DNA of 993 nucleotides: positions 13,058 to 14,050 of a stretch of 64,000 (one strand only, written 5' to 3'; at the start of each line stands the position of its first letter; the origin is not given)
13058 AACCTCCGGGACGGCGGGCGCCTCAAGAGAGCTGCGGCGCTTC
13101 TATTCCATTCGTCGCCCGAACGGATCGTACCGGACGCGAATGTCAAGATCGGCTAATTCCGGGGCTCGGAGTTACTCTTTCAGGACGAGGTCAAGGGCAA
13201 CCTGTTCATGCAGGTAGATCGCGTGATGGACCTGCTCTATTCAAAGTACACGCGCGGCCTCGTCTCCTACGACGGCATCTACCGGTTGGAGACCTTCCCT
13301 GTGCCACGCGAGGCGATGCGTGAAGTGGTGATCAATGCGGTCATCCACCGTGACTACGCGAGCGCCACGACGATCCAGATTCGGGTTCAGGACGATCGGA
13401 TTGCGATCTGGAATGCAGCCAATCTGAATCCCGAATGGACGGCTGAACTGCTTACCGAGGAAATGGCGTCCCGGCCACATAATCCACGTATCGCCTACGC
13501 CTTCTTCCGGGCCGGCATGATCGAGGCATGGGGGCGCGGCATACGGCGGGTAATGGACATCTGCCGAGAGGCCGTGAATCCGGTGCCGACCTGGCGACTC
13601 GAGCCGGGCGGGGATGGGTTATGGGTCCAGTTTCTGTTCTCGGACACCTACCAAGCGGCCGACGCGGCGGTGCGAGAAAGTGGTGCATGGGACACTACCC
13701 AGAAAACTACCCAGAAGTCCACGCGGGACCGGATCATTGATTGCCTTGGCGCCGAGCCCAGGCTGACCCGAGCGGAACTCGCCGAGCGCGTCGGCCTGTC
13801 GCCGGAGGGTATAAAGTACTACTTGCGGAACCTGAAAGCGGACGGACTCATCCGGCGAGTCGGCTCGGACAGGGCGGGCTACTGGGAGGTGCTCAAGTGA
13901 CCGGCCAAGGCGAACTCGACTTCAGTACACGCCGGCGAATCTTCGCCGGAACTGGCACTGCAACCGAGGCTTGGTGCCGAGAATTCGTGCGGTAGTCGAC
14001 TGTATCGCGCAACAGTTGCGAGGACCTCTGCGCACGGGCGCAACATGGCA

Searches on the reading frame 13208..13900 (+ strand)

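Call 4: search_protein_families(library=pfam, proteins=[window:13208-13900:+], max_evalue=0.01)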
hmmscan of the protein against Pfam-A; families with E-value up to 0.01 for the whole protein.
window:13208-13900:+ (230 aa): 11 families
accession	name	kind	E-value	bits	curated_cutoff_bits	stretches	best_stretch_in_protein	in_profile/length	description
PF13749.12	HATPase_c_4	-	8e-16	58.3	26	1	55-131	3-80/89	Putative ATP-dependent DNA helicase recG C-terminal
PF13412.12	HTH_24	-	4e-12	45.9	21.9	1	175-216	7-48/48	Winged helix-turn-helix DNA-binding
PF13545.12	HTH_Crp_2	-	2.8e-06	27.6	27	1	184-219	21-56/70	Crp-like helix-turn-helix domain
PF12802.13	MarR_2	-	4.7e-05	23.9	27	1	176-222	10-57/61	MarR family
PF04703.18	FaeA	-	7.1e-05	23.5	20.7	1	175-229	4-61/62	FaeA-like protein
PF12840.13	HTH_20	-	9.3e-05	22.8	27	1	172-218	5-51/51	Helix-turn-helix domain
PF13404.12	HTH_AsnC-type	-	0.00012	22.3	27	1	175-202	7-34/42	AsnC-type helix-turn-helix domain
PF09339.16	HTH_IclR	-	0.0025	18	22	1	175-218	7-51/52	IclR helix-turn-helix domain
PF25213.1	HVO_A0261_N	-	0.0037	17.6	35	0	166-220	6-59/86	HVO_A0261 N-terminal domain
PF08279.18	HTH_11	-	0.0041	17.4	25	1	174-224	3-53/55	HTH domain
PF01022.26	HTH_5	-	0.0099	16.2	22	0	171-216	2-46/47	Bacterial regulatory protein, arsR family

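Call 6: search_protein_families(library=padloc, proteins=[window:13208-13900:+], max_evalue=0.01)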
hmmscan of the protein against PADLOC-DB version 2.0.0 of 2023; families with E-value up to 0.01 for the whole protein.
window:13208-13900:+ (230 aa): 9 families
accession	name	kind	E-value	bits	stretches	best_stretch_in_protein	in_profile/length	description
PDLC02402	Aga_SIR2-PNTD1-PNTD2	-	4.3e-09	33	1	33-117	443-537/876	Class I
PDLC02418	Aga_SIR2-Kinase-PNTD1-PNTD2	-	3.8e-07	26.7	1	35-86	323-374/756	Class I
PDLC01438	Csa3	-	1.1e-06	27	1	158-227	135-200/305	"CAS-I,CAS-II,CAS-III,CAS-IV,CAS-V,CAS-VI; associated_signaling"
PDLC01866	CARF3--CARF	-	0.00031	18.8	1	170-219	138-187/207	-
PDLC03963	SoFic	-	0.00057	17.4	1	144-221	257-344/361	-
PDLC02394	pAgo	-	0.00074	15.3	1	32-74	315-357/1121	-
PDLC01850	CARF3--CARF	-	0.0019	16.1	1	171-222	145-196/209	-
PDLC04133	mad1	-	0.0022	16.3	1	183-211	3-31/60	mads_1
PDLC01434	CasR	-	0.0083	14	0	173-221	130-177/191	"CAS-I,CAS-II,CAS-III,CAS-IV,CAS-V,CAS-VI; associated_signaling"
